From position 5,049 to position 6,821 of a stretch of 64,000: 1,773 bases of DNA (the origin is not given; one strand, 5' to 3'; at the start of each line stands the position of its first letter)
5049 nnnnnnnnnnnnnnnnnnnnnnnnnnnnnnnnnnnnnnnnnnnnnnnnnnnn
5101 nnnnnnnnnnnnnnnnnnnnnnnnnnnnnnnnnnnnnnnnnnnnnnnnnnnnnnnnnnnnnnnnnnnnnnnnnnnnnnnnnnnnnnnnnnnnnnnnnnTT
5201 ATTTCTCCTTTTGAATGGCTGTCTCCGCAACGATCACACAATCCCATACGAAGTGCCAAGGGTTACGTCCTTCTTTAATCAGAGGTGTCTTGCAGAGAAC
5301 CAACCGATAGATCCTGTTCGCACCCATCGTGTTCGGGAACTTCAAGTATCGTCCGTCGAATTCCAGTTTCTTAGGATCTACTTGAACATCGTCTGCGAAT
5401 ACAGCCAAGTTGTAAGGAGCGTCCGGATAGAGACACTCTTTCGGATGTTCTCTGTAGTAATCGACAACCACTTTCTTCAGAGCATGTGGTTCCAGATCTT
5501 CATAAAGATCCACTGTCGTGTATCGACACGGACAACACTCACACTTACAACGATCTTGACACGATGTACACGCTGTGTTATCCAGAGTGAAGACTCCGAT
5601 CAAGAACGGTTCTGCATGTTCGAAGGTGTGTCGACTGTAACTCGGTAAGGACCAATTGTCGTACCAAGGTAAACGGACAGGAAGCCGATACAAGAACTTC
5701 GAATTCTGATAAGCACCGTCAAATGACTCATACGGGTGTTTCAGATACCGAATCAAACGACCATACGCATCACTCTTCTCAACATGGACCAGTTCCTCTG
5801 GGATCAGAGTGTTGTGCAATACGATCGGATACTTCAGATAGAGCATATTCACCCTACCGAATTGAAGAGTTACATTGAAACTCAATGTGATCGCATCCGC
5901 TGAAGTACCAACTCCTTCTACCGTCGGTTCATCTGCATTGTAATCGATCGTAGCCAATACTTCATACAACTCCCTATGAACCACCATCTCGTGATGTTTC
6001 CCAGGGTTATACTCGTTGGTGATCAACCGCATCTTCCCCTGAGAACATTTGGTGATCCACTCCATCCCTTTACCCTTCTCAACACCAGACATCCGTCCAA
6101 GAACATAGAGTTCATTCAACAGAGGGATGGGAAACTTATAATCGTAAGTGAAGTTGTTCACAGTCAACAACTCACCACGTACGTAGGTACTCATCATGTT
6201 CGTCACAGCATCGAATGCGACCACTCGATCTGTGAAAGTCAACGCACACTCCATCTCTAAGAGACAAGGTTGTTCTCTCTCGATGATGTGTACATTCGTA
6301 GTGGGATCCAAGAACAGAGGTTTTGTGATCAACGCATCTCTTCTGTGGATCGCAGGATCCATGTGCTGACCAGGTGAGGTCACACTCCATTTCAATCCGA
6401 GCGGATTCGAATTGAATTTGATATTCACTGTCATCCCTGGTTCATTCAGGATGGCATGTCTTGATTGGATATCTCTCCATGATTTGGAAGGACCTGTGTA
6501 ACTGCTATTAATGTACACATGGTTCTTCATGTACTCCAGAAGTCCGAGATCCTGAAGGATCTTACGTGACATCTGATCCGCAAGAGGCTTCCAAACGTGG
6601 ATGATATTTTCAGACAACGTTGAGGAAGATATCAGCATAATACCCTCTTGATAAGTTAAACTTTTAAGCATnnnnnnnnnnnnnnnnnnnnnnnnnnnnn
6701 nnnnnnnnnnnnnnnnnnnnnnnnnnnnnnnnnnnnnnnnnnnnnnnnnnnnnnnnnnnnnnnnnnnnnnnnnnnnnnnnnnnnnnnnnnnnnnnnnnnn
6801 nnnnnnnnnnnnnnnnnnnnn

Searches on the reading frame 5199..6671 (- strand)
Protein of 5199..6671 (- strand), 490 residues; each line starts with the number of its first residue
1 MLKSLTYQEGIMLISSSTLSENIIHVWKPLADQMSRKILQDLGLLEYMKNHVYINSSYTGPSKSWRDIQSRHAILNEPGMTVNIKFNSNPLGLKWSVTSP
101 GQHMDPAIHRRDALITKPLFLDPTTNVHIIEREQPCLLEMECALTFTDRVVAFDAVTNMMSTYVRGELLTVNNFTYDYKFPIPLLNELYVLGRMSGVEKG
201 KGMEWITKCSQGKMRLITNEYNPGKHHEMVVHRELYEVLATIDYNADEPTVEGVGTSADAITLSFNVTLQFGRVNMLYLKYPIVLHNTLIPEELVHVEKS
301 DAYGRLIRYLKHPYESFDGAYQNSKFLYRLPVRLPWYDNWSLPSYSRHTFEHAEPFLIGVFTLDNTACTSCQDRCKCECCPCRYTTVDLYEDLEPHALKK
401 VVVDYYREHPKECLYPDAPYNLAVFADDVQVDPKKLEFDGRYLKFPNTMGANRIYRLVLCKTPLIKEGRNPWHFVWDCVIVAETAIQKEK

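Call 10: search_protein_families(library=phrogs, proteins=[window:5199-6671:-], max_evalue=0.00001)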
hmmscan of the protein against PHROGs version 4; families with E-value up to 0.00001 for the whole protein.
window:5199-6671:- (490 aa): 1 family
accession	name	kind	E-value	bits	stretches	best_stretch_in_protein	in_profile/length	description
phrog_3289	-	unknown function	6.3e-22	78.7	1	117-459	97-422/526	-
